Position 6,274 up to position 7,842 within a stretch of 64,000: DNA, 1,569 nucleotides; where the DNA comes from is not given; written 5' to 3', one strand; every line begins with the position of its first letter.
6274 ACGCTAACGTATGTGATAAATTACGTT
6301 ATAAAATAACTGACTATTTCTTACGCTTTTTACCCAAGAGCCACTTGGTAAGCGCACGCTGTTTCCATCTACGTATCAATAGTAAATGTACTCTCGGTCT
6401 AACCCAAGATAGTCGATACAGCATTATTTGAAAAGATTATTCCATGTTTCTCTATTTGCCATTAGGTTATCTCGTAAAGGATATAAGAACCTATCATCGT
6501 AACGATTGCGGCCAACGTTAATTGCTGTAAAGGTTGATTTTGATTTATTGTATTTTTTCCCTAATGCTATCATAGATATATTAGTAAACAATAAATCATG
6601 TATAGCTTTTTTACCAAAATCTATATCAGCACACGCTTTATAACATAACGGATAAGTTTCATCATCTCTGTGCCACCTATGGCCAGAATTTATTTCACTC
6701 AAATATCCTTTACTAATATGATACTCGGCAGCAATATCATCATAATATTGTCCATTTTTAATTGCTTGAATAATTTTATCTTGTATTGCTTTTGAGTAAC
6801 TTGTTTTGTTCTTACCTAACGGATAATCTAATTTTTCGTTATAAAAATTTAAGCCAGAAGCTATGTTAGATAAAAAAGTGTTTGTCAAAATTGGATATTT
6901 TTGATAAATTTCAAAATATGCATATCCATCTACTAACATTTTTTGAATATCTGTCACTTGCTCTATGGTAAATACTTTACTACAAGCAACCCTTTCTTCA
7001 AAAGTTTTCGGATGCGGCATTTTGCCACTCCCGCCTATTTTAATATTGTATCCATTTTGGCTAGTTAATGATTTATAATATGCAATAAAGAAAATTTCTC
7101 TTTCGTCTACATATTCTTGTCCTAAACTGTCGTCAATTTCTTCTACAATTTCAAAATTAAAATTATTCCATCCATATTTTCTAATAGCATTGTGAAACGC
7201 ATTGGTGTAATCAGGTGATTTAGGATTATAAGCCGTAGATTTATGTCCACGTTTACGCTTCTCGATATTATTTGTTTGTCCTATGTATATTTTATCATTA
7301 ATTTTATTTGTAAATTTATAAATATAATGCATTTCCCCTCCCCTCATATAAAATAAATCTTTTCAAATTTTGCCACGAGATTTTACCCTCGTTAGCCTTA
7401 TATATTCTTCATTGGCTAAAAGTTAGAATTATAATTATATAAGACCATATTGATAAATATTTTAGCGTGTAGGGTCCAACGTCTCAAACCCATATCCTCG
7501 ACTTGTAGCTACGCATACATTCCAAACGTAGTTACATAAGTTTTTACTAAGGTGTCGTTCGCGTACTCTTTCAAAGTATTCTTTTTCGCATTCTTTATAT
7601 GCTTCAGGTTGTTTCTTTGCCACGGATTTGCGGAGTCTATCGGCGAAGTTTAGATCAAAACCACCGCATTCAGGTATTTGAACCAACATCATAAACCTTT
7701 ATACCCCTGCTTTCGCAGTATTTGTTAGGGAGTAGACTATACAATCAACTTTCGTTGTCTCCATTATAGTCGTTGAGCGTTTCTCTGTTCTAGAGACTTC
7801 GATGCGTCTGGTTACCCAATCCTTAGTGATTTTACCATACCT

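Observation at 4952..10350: dnaE (Pol III alpha) in three exons: one ORF-less intron and one GIY-YIG-bearing intron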

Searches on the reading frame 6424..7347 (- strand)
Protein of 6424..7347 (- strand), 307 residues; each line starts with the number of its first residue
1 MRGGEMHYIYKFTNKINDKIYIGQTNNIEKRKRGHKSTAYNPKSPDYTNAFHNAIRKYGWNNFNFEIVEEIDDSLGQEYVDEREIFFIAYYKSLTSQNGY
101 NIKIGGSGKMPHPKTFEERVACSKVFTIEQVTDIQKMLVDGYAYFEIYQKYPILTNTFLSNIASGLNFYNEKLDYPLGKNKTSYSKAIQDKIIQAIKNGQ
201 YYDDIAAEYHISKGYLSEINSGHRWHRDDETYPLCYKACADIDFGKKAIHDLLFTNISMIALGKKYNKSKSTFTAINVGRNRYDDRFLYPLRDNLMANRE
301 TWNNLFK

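Call 5: search_protein_families(library=pfam, proteins=[window:6424-7347:-], max_evalue=0.01)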
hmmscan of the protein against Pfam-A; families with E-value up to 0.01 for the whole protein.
window:6424-7347:- (307 aa): 2 families
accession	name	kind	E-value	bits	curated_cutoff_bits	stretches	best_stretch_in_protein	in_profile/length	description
PF01541.30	GIY-YIG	-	6.2e-09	36.5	22.6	1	6-101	1-78/78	GIY-YIG catalytic domain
PF19835.5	SegE_GIY-YIG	-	0.0014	19.3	25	1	6-87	17-103/123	Putative endonuclease segE, GIY-YIG domain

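Call 54: search_protein_families(library=phrogs, proteins=[window:6424-7347:-], max_evalue=0.001)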
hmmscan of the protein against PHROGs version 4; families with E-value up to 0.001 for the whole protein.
window:6424-7347:- (307 aa): 5 families
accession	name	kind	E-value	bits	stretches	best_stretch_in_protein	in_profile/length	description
phrog_7168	-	DNA, RNA and nucleotide metabolism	1.8e-39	136.9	1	6-279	1-262/284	homing endonuclease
phrog_314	-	DNA, RNA and nucleotide metabolism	3e-26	93.5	1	6-269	178-366/574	homing endonuclease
phrog_5123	-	DNA, RNA and nucleotide metabolism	8.7e-15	55.9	1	6-107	1-93/152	homing endonuclease with GIY-YIG motif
phrog_19446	-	DNA, RNA and nucleotide metabolism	1.5e-13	51.9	1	6-111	1-99/254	homing endonuclease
phrog_447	-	other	0.00028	21.8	1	6-109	26-137/148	NAD synthetase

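Call 72: search_solved_structures(query=window:6424-7347:-, max_evalue=0.01, show_alignments=1)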
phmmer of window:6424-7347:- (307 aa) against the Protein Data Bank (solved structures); distinct sequences matched with E-value up to 0.01: 2.
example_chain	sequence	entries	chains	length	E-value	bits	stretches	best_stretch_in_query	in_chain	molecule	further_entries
1ln0_A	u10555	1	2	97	0.00076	22.7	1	9-103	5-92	intron-associated endonuclease 1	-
1mk0_A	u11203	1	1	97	0.00077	22.7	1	9-103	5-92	Intron-associated endonuclease 1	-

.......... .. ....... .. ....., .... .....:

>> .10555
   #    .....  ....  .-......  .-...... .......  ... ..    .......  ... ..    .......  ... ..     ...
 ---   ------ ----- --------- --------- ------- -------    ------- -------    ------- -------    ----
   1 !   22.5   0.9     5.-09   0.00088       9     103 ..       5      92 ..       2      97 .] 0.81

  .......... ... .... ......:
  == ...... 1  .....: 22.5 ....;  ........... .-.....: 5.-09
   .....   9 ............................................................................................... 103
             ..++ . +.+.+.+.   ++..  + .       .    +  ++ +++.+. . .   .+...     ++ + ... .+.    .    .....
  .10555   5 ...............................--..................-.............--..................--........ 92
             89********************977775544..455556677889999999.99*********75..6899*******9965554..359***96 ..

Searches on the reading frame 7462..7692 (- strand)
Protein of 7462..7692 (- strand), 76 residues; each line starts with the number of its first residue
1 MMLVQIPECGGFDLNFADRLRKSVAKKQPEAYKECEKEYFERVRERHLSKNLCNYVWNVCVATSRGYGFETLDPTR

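Call 5: search_protein_families(library=pfam, proteins=[window:7462-7692:-], max_evalue=0.01)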
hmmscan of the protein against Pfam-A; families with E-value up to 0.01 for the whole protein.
window:7462-7692:- (76 aa): 1 family
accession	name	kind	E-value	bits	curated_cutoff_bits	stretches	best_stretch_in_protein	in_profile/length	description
PF17657.6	DNA_pol3_finger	-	0.00013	21.7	22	1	8-46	127-165/166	Bacterial DNA polymerase III alpha subunit finger domain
